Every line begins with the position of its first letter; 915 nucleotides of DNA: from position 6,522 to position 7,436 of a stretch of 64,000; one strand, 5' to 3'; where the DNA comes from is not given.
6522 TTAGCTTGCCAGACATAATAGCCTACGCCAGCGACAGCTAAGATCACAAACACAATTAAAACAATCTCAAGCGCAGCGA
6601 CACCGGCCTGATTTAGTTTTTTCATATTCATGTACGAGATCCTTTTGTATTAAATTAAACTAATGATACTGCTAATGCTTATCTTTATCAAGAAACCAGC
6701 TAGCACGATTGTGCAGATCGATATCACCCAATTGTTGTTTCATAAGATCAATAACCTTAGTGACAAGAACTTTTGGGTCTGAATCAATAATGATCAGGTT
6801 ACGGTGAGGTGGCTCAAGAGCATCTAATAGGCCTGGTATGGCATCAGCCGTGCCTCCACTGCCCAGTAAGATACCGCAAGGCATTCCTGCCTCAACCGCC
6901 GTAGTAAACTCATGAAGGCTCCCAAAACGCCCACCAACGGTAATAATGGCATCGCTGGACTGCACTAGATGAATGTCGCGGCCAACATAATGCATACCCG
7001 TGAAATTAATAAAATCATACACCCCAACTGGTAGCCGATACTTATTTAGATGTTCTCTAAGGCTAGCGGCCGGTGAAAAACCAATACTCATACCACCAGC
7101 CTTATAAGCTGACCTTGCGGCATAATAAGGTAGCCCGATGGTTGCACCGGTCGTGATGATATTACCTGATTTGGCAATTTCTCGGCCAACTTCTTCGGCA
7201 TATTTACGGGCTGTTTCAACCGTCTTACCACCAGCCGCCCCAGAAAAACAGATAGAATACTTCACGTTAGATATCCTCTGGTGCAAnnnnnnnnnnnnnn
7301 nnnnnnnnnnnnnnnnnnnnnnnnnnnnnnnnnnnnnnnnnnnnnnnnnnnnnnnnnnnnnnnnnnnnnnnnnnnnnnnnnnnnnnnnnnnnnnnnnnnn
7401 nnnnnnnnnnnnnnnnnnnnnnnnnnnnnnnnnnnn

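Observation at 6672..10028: Uncharacterised three-gene tail of the sugar-phosphate operon: HAD/CDP-alcohol-transferase fusion, 414-aa orphan, LOG/TIGR00725-like protein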

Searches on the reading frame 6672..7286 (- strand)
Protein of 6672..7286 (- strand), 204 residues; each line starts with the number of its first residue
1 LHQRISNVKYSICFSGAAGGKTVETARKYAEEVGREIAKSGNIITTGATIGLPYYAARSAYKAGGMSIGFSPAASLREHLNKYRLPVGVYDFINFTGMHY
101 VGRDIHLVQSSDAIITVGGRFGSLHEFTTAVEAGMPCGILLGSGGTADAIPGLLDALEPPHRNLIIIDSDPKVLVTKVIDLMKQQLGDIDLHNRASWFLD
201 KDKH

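Call 3: search_protein_families(library=pfam, proteins=[window:6672-7286:-], max_evalue=1)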
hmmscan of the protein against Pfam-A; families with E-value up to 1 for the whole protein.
window:6672-7286:- (204 aa): 4 families
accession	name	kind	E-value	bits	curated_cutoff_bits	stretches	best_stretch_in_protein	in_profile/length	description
PF18306.6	LDcluster4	-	2.7e-26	92.4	26.3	1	16-141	8-124/151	SLOG cluster4 family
PF03641.19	Lysine_decarbox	-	0.00033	21.3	27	1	56-131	4-73/131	Possible lysine decarboxylase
PF18171.6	LSDAT_prok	-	0.012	15.3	25.4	1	112-157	125-167/195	SLOG in TRPM, prokaryote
PF00205.28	TPP_enzyme_M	-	0.19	11.9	30.4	0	94-125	61-92/137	Thiamine pyrophosphate enzyme, central domain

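Call 4: search_protein_families(library=ncbifam, proteins=[window:6672-7286:-], max_evalue=1)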
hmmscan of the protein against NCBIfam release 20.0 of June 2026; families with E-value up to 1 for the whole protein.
window:6672-7286:- (204 aa): 3 families
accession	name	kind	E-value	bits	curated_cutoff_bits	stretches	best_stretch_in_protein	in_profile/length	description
TIGR00725.1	TIGR00725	hypoth_equivalog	2.4e-16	59.6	106.9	1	14-151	6-132/159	TIGR00725 family protein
TIGR00730.1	TIGR00730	subfamily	1.7e-09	37.7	96.35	1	12-128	3-114/178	TIGR00730 family Rossman fold protein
NF058542.1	CtkRMPhLog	equivalog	0.00055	19.9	300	1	10-134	2-120/177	cytokinin riboside 5'-monophosphate phosphoribohydrolase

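Call 5: search_protein_families(library=padloc, proteins=[window:6672-7286:-], max_evalue=1)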
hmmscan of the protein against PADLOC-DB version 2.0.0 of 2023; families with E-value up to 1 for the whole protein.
window:6672-7286:- (204 aa): 1 family
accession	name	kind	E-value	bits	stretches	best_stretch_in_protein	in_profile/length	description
PDLC03927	PsyrA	-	0.003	14.8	1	24-73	144-193/398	-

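Call 36: search_solved_structures(query=window:6672-7286:-, max_evalue=1, show_alignments=3)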
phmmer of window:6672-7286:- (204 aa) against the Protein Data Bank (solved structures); distinct sequences matched with E-value up to 1: 13.
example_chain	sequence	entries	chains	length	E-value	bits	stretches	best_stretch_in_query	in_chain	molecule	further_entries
1rcu_A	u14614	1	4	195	8.8e-11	45.4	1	12-186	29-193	conserved hypothetical protein VT76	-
2iz5_A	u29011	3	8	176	8e-07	32.5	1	11-154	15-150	MOCO CARRIER PROTEIN | MOLYBDENUM COFACTOR CARRIER PROTEIN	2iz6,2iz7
6y01_AAA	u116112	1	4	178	7.4e-06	29.4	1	18-138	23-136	p450 cytochrome, putative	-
3qua_A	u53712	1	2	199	0.0007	22.9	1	10-134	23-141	Putative uncharacterized protein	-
5zbj_A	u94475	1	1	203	0.00098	22.4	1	11-128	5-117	Putative cytokinin riboside 5'-monophosphate phosphoribohydrolase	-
5zbk_A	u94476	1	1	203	0.0034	20.7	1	11-127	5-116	Putative cytokinin riboside 5'-monophosphate phosphoribohydrolase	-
5wq3_A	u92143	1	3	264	0.0044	20.3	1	16-128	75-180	Cytokinin riboside 5'-monophosphate phosphoribohydrolase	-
1wek_A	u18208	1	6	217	0.011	19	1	26-127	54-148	hypothetical protein TT1465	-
1t35_A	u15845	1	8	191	0.016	18.4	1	12-127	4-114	HYPOTHETICAL PROTEIN YVDD, Putative Lysine Decarboxylase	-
5zi9_A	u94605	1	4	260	0.54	13.5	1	31-131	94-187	Cytokinin riboside 5'-monophosphate phosphoribohydrolase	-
6xr1_A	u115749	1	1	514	0.72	13.1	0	21-44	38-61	dTor_9x57R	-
4cql_B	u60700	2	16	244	0.76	13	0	39-126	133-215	CARBONYL REDUCTASE FAMILY MEMBER 4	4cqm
4wan_A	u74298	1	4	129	0.87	12.8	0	81-130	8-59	Branchpoint-bridging protein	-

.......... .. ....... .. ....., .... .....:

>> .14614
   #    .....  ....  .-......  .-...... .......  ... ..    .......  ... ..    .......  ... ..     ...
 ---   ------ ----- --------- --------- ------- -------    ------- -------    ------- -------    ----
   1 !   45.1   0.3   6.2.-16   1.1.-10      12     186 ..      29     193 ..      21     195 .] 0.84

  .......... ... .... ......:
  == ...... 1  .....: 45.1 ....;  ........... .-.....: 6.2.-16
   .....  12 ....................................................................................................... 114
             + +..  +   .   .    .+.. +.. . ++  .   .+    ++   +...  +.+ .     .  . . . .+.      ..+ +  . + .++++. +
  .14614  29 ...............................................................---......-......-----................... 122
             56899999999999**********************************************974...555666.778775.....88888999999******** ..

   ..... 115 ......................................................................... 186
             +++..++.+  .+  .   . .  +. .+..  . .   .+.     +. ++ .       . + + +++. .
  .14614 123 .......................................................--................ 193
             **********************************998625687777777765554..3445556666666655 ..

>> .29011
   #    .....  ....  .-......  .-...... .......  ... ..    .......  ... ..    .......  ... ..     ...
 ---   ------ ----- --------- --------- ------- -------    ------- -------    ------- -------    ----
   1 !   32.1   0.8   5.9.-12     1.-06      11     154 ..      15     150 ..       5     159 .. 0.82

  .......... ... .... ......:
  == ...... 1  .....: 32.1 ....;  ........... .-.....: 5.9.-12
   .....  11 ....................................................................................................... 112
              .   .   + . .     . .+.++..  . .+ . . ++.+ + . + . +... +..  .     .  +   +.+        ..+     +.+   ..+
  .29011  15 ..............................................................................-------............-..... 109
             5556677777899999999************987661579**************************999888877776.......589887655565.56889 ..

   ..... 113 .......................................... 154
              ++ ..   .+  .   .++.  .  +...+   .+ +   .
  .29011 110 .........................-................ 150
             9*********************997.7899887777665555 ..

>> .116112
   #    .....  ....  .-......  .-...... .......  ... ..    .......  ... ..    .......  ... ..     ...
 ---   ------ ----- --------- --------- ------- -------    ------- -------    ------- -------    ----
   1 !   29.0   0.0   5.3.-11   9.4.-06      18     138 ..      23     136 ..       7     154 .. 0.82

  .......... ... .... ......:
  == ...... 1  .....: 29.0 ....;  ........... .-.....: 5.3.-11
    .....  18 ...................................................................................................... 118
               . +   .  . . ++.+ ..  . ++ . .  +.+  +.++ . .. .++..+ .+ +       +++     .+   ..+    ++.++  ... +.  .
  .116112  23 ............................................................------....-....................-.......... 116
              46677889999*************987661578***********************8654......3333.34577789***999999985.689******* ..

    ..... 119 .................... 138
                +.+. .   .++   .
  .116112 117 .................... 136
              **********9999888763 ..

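Call 48: find_homologous_proteins(query=window:6672-7286:-)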
Query window:6672-7286:- (204 aa): 2906 proteins with E <= 0.001 among 3622 candidates; the best 120 are listed.
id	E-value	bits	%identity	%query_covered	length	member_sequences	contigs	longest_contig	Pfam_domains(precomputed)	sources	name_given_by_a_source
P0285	1.1e-126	439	99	97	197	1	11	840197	PF18306.7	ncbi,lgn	-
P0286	2.2e-125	434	98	97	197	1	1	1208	PF18306.7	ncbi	-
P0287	7.5e-124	429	96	97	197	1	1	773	PF18306.7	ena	-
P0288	2.0e-123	428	96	97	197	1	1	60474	PF18306.7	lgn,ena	-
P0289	8.2e-104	364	82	97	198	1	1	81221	PF18306.7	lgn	-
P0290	2.7e-102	359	78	97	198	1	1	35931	PF18306.7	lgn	-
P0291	6.8e-100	351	77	97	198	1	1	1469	PF18306.7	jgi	jgi:hypothetical protein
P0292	1.0e-94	334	75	97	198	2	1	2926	PF18306.7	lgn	-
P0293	1.2e-94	334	74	98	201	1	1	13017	PF18306.7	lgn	-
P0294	1.8e-93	330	73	98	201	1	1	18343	PF18306.7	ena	-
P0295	3.8e-93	329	75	96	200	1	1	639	PF18306.7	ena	-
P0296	6.2e-93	328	71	98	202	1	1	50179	PF18306.7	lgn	-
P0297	1.4e-92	327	71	97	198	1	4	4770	PF18306.7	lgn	-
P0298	3.9e-92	326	71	97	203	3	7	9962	PF18306.7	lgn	-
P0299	4.0e-92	326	73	97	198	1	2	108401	PF18306.7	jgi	jgi:uncharacterized protein (TIGR00725 family)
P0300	8.1e-92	325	72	97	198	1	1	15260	PF18306.7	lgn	-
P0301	1.9e-91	324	74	95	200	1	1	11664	PF18306.7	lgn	-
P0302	7.5e-91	322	72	97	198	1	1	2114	PF18306.7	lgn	-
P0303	2.1e-90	320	71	97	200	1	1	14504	PF18306.7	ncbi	-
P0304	4.8e-90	319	71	98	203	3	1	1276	PF18306.7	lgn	-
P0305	8.6e-90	318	73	95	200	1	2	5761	PF18306.7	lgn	-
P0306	1.1e-89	318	70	98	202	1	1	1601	PF18306.7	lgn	-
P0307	2.5e-89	317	70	97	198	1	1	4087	PF18306.7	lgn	-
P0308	3.5e-89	316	73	95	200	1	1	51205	PF18306.7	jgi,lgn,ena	-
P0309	9.1e-89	315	69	97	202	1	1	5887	PF18306.7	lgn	-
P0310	1.1e-88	315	71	99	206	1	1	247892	PF18306.7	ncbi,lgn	-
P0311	6.8e-88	312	70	95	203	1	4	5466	PF18306.7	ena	-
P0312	9.4e-88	311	71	97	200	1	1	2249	PF18306.7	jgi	jgi:uncharacterized protein (TIGR00725 family)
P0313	1.2e-87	311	70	96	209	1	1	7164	PF18306.7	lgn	-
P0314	1.3e-87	311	69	97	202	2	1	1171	PF18306.7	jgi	jgi:uncharacterized protein (TIGR00725 family)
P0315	1.3e-87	311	68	97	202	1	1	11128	PF18306.7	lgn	-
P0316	1.4e-87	311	69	97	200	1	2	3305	PF18306.7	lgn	-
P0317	2.0e-87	310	69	95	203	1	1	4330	PF18306.7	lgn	-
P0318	2.3e-87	310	69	96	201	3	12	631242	PF18306.7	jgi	jgi:uncharacterized protein (TIGR00725 family)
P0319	3.3e-87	310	70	95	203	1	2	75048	PF18306.7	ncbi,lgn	-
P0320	4.5e-87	309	68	96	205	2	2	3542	PF18306.7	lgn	-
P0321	5.1e-87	309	69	96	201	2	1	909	PF18306.7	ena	-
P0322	8.2e-87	308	69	96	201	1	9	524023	PF18306.7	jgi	jgi:uncharacterized protein (TIGR00725 family)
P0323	9.4e-87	308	68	96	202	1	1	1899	PF18306.7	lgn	-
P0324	9.6e-87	308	70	97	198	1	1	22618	PF18306.7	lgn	-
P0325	1.6e-86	307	69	97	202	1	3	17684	PF18306.7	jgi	jgi:uncharacterized protein (TIGR00725 family)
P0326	1.6e-86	307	67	96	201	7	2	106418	PF18306.7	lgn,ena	-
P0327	1.7e-86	307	67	96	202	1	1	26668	PF18306.7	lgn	-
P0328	1.9e-86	307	67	96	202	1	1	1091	PF18306.7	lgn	-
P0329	1.9e-86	307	68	96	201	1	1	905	PF18306.7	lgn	-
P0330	2.1e-86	307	70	95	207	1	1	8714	PF18306.7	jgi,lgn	jgi:uncharacterized protein (TIGR00725 family)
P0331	2.2e-86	307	68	96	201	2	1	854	PF18306.7,PF03641.20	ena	-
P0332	2.3e-86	307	67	96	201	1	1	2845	PF18306.7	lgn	-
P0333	2.3e-86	307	67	96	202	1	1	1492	PF18306.7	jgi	-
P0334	2.3e-86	307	67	96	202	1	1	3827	PF18306.7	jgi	-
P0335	2.5e-86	307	69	97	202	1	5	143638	PF18306.7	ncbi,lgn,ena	-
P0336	2.9e-86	307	66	96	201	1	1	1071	PF18306.7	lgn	-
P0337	2.9e-86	307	69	96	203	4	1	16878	PF18306.7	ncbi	-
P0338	2.9e-86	307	67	96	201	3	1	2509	PF18306.7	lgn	-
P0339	3.7e-86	306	67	96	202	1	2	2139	PF18306.7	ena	-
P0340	3.7e-86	306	67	96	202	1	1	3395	PF18306.7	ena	-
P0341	4.5e-86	306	69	97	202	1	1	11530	PF18306.7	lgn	-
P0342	4.7e-86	306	69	97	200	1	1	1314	PF18306.7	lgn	-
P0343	5.1e-86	306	67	96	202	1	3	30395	PF18306.7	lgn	-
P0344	6.2e-86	306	68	97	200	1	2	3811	PF18306.7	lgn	-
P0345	6.6e-86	305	68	97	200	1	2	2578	PF18306.7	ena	-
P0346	7.0e-86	305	67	97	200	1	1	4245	PF18306.7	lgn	-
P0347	8.1e-86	305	67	97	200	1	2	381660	PF18306.7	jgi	jgi:uncharacterized protein (TIGR00725 family)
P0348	9.1e-86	305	68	97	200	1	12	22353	PF18306.7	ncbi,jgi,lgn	jgi:uncharacterized protein (TIGR00725 family)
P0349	9.3e-86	305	67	97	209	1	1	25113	PF18306.7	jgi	jgi:uncharacterized protein (TIGR00725 family)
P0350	1.2e-85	305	68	97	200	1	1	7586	PF18306.7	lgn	-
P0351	1.2e-85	305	69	95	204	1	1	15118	PF18306.7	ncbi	-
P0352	1.3e-85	305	69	95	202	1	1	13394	PF18306.7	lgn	-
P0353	1.4e-85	304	70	95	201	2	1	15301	PF18306.7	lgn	-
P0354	1.7e-85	304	67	97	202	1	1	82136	PF18306.7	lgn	-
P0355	1.7e-85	304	68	97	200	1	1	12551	PF18306.7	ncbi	-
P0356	2.0e-85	304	70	95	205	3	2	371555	PF18306.7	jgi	jgi:uncharacterized protein (TIGR00725 family)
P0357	2.1e-85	304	70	95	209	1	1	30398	PF18306.7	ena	-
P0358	2.1e-85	304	68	94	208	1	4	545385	PF18306.7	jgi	jgi:uncharacterized protein (TIGR00725 family)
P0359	2.9e-85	303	70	95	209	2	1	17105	PF18306.7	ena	-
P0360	3.4e-85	303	69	96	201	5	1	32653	PF18306.7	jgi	jgi:uncharacterized protein (TIGR00725 family)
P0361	3.4e-85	303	70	95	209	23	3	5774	PF18306.7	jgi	-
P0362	3.5e-85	303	68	95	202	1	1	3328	PF18306.7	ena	-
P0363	3.6e-85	303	66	96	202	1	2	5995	PF18306.7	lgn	-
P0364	4.1e-85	303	68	97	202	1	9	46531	PF18306.7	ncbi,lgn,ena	ncbi:MAG: hypothetical protein U0491_03315 [Candidatus Saccharimonadales bacterium]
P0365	4.6e-85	303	70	95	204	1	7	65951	PF18306.7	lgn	-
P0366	4.8e-85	303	69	97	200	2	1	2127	PF18306.7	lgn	-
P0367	5.2e-85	303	66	96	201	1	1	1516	PF18306.7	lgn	-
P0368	6.5e-85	302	67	97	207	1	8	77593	PF18306.7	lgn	-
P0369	6.9e-85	302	68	97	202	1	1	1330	PF18306.7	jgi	-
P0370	8.6e-85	302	67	94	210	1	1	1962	PF18306.7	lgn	-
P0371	9.7e-85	302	68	97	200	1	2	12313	PF18306.7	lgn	-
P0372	1.0e-84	302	66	97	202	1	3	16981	PF18306.7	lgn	-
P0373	1.2e-84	301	65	98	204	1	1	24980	PF18306.7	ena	-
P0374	1.2e-84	301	67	97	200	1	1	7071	PF18306.7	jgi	jgi:uncharacterized protein (TIGR00725 family)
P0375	1.4e-84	301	66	96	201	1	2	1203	PF18306.7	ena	-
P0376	1.5e-84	301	67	94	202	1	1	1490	PF18306.7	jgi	jgi:uncharacterized protein (TIGR00725 family)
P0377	1.5e-84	301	64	97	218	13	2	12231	PF18306.7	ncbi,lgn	-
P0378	1.8e-84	301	68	95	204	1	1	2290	PF18306.7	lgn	-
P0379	1.8e-84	301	67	97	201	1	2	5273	PF18306.7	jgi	jgi:uncharacterized protein (TIGR00725 family)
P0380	2.1e-84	301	68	97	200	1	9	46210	PF18306.7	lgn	-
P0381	2.3e-84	300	67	97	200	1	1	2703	PF18306.7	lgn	-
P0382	2.4e-84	300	66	96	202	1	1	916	PF18306.7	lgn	-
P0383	2.8e-84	300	67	94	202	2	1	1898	PF18306.7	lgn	-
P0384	3.6e-84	300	68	97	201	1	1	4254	PF18306.7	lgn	-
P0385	4.7e-84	299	68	97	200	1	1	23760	PF18306.7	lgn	-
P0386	5.0e-84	299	68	96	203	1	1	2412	PF18306.7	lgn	-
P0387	5.4e-84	299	66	94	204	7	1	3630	PF18306.7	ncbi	-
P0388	5.6e-84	299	66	97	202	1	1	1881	PF18306.7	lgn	-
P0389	6.5e-84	299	66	94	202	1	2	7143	PF18306.7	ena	-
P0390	6.8e-84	299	66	96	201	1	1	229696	PF18306.7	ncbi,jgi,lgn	jgi:uncharacterized protein (TIGR00725 family)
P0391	6.9e-84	299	65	97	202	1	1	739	PF18306.7,PF03641.20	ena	-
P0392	7.3e-84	299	66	96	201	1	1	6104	PF18306.7,PF03641.20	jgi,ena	-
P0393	7.8e-84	299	67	96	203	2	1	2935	PF18306.7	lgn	-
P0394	8.4e-84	299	65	97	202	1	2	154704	PF18306.7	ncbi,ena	-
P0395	8.7e-84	299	68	97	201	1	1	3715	PF18306.7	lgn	-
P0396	9.2e-84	298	67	94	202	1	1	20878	PF18306.7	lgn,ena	-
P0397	9.5e-84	298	72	93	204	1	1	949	PF18306.7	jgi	jgi:uncharacterized protein (TIGR00725 family)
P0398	9.6e-84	298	67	94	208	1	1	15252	PF18306.7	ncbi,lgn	-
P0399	1.1e-83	298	67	96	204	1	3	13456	PF18306.7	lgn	-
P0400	1.2e-83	298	66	95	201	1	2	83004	PF18306.7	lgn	-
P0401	1.3e-83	298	67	95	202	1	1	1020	PF18306.7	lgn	-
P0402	1.3e-83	298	67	95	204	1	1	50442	PF18306.7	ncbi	-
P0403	1.3e-83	298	65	97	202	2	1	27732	PF18306.7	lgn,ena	-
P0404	1.4e-83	298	68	96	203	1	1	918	PF18306.7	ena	-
